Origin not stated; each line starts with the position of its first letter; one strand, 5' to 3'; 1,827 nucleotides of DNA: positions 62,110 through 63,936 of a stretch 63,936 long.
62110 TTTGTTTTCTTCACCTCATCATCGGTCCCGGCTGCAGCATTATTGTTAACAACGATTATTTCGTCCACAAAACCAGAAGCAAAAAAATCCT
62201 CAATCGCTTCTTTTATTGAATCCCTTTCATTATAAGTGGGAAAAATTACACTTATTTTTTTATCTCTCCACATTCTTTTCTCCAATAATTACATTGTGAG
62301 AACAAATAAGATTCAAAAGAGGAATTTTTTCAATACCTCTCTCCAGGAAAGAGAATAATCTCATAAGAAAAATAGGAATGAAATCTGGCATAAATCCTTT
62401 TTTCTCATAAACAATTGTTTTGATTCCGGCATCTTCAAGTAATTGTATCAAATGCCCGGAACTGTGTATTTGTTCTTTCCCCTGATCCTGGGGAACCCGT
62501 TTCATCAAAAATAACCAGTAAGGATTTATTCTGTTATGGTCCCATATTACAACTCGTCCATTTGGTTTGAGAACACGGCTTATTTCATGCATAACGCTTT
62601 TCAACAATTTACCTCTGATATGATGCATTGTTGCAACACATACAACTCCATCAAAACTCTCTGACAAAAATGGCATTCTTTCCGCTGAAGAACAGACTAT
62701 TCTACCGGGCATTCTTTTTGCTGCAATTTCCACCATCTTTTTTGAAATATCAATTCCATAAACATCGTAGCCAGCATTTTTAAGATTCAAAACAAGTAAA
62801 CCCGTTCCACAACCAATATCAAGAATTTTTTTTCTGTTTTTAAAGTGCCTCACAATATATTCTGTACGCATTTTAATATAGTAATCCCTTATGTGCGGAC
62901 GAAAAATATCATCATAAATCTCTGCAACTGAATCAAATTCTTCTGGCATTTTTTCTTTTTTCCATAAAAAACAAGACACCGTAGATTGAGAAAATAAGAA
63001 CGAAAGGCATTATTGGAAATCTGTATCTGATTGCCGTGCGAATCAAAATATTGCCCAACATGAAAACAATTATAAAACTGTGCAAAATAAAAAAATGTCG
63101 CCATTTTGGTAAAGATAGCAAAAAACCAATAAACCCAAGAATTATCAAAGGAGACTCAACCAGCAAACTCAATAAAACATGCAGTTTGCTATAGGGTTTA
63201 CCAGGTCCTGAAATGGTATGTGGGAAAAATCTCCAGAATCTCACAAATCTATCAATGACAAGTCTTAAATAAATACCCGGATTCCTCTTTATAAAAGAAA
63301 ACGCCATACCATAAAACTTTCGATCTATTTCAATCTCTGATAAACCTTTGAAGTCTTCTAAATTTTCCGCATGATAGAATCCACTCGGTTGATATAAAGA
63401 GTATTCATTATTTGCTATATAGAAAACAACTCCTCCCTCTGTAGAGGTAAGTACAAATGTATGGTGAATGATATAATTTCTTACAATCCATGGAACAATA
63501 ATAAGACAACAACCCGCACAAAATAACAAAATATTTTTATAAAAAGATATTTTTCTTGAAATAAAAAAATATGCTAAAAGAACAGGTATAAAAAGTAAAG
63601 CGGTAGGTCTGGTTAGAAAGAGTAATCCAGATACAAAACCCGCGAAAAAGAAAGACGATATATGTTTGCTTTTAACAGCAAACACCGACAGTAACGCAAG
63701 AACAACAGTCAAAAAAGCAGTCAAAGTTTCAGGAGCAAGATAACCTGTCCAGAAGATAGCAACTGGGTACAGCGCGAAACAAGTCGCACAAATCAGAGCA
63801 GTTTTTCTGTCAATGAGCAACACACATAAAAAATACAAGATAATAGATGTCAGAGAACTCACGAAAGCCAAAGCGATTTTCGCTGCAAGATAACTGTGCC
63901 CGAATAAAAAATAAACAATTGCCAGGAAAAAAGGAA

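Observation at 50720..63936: A >13 kb single-strand operon combining three GT-C transferases with four polyprenyl-phosphate-sugar-synthase-like GT2s: a multi-branch periplasmic glycosylation system unlike standard O-antigen/capsule loci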

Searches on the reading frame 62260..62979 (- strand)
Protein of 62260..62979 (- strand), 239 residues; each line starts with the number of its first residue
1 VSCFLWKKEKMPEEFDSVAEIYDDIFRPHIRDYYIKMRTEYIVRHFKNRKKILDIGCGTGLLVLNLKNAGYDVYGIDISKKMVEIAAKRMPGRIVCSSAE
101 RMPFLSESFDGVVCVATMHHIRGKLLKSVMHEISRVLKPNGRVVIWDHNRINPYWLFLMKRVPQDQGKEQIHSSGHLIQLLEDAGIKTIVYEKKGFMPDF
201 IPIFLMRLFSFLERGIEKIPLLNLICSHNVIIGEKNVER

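Call 5: search_protein_families(library=pfam, proteins=[window:62260-62979:-], max_evalue=0.001)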
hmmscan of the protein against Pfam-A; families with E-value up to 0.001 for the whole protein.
window:62260-62979:- (239 aa): 15 families
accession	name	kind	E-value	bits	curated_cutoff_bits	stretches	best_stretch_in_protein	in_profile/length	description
PF08241.18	Methyltransf_11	-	2.8e-26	92.4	21.2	1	53-145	1-95/95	Methyltransferase domain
PF13649.12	Methyltransf_25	-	5.6e-24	85.1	27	1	52-141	1-97/97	Methyltransferase domain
PF13489.12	Methyltransf_23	-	2e-17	63.8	27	1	30-187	4-160/164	Methyltransferase domain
PF08242.18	Methyltransf_12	-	2e-16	60.9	30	1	53-143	1-98/98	Methyltransferase domain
PF13847.12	Methyltransf_31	-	2.4e-16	60.2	27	1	48-163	3-119/145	Methyltransferase domain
PF01209.24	Ubie_methyltran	-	4.6e-13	49.5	20.1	1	7-151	5-157/233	ubiE/COQ5 methyltransferase family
PF02353.26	CMAS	-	8.3e-07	29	27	1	36-145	50-164/273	Mycolic acid cyclopropane synthetase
PF07757.19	AdoMet_MTase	-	2.3e-06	28.3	27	1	13-81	31-94/115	Predicted AdoMet-dependent methyltransferase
PF03141.22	Methyltransf_29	-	3.6e-06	26.3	23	1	34-160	101-224/506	Putative S-adenosyl-L-methionine-dependent methyltransferase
PF05175.20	MTS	-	4.1e-06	27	23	1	39-145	20-138/170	Methyltransferase small domain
PF01555.25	N6_N4_Mtase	-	1.1e-05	26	26.7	0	45-88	178-221/221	DNA methylase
PF06325.19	PrmA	-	1.6e-05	25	22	1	44-144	157-257/296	Ribosomal protein L11 methyltransferase (PrmA)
PF07021.18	MetW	-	1.8e-05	24.9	21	1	40-136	5-101/193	Methionine biosynthesis protein MetW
PF05148.21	Methyltransf_8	-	3.2e-05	24.3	27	1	8-146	30-157/219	Hypothetical methyltransferase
PF05219.18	DREV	-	6.4e-05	22.6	26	1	48-146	94-187/265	DREV methyltransferase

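Call 7: search_protein_families(library=ncbifam, proteins=[window:62260-62979:-], max_evalue=0.00001)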
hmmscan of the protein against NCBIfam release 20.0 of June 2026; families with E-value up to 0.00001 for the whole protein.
window:62260-62979:- (239 aa): 35 families (the best 25 are shown)
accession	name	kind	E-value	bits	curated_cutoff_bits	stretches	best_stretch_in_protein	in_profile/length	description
NF045667.1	MTase_DVU1556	equivalog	1.2e-21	77.2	155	1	45-192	19-166/213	DVU_1556 family methyltransferase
NF043040.1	corrin_prot_MT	hypoth_equivalog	3.2e-21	75.8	180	1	37-153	29-155/216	corrinoid protein-associated methyltransferase CpaM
TIGR01934.1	MenG_MenH_UbiE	subfamily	9.3e-18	64.3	158.35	1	15-153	5-149/223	ubiquinone/menaquinone biosynthesis methyltransferase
NF001244.0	PRK00216.1-5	equivalog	4.6e-16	58.8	216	1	7-153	6-161/236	bifunctional demethylmenaquinone methyltransferase/2-methoxy-6-polyprenyl-1,4-benzoquinol methylase UbiE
TIGR01983.1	UbiG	equivalog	5.7e-15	55.2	102.95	1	42-155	33-161/228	bifunctional 2-polyprenyl-6-hydroxyphenol methylase/3-demethylubiquinol 3-O-methyltransferase UbiG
TIGR02072.1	BioC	equivalog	2.3e-14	53.8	184.95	1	47-144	28-131/244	malonyl-ACP O-methyltransferase BioC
TIGR02021.1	BchM-ChlM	equivalog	5.4e-14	52.1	158.9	1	48-134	54-144/218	magnesium protoporphyrin IX methyltransferase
NF001241.0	PRK00216.1-2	equivalog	1.3e-13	51.2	327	1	13-150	15-152/231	demethylmenaquinone methyltransferase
NF008300.0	PRK11088.1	equivalog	2.9e-12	46.7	303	1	44-144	81-178/272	23S rRNA (guanine(745)-N(1))-methyltransferase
NF052510.1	methyltran_MpqE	exception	2e-11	43.7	335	1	15-155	12-161/234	methyl-plastoquinone biosynthesis methyltransferase MpqE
NF041536.1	ArsM_DUF2284_UU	exception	2.4e-11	42.6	575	1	32-149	60-184/459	arsenite methyltransferase/DUF2284 domain selenoprotein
NF045882.1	PLipidMtase_Leg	equivalog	2.6e-11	43.7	390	1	15-161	10-160/207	phospholipid N-methyltransferase PmtA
NF041537.1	ArsM_AhpD_UU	exception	2.5e-10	39.6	510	1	44-149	72-184/345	arsenite methyltransferase/AhpD domain selenoprotein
NF045823.1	PthPhpthDimycoMt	equivalog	5.7e-10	38.8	300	1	49-148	67-169/256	phthiotriol/phenolphthiotriol dimycocerosates methyltransferase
NF008686.0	PRK11705.1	equivalog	6.7e-10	38.6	400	1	46-145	165-265/383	cyclopropane fatty acyl phospholipid synthase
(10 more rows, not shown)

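Call 11: find_encoding_contigs(protein=window:62260-62949:-, flank=10000, max_places=6)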
Protein window:62260-62949:- (229 aa): 1 contig read that carries it; 1 place shown.
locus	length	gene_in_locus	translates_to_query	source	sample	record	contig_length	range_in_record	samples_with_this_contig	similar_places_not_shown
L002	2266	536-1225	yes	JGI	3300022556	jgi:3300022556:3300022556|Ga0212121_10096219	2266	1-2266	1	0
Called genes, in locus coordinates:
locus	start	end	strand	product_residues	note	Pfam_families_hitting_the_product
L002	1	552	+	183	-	?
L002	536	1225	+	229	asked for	PF01209:Ubie_methyltran, PF07757:AdoMet_MTase (weak), PF03141:Methyltransf_29 (weak), PF13489:Methyltransf_23, PF13847:Methyltransf_31, PF08241:Methyltransf_11, PF08242:Methyltransf_12, PF13649:Methyltransf_25, +5 more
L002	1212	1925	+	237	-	PF00535:Glycos_transf_2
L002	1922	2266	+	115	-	?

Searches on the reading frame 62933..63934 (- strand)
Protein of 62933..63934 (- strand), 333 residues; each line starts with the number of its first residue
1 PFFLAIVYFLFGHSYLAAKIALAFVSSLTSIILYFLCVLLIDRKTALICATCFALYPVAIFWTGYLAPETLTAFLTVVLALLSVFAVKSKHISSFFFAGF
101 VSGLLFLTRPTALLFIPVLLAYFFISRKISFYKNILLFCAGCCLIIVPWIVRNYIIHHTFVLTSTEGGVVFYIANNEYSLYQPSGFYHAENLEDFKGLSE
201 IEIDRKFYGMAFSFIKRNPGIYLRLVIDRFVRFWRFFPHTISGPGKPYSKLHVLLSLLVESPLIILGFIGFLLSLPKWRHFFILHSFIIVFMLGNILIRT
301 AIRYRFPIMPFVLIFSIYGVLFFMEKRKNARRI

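Call 5: search_protein_families(library=pfam, proteins=[window:62933-63934:-], max_evalue=0.001)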
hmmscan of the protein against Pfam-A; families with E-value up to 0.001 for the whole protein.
window:62933-63934:- (333 aa): 1 family
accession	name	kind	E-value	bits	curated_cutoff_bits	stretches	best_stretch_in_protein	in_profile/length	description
PF13231.12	PMT_2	-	1.5e-12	48.5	26.1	1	1-150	7-158/160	Dolichyl-phosphate-mannose-protein mannosyltransferase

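Call 7: search_protein_families(library=ncbifam, proteins=[window:62933-63934:-], max_evalue=0.00001)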
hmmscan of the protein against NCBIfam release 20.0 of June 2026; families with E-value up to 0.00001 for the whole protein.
window:62933-63934:- (333 aa): 0 families
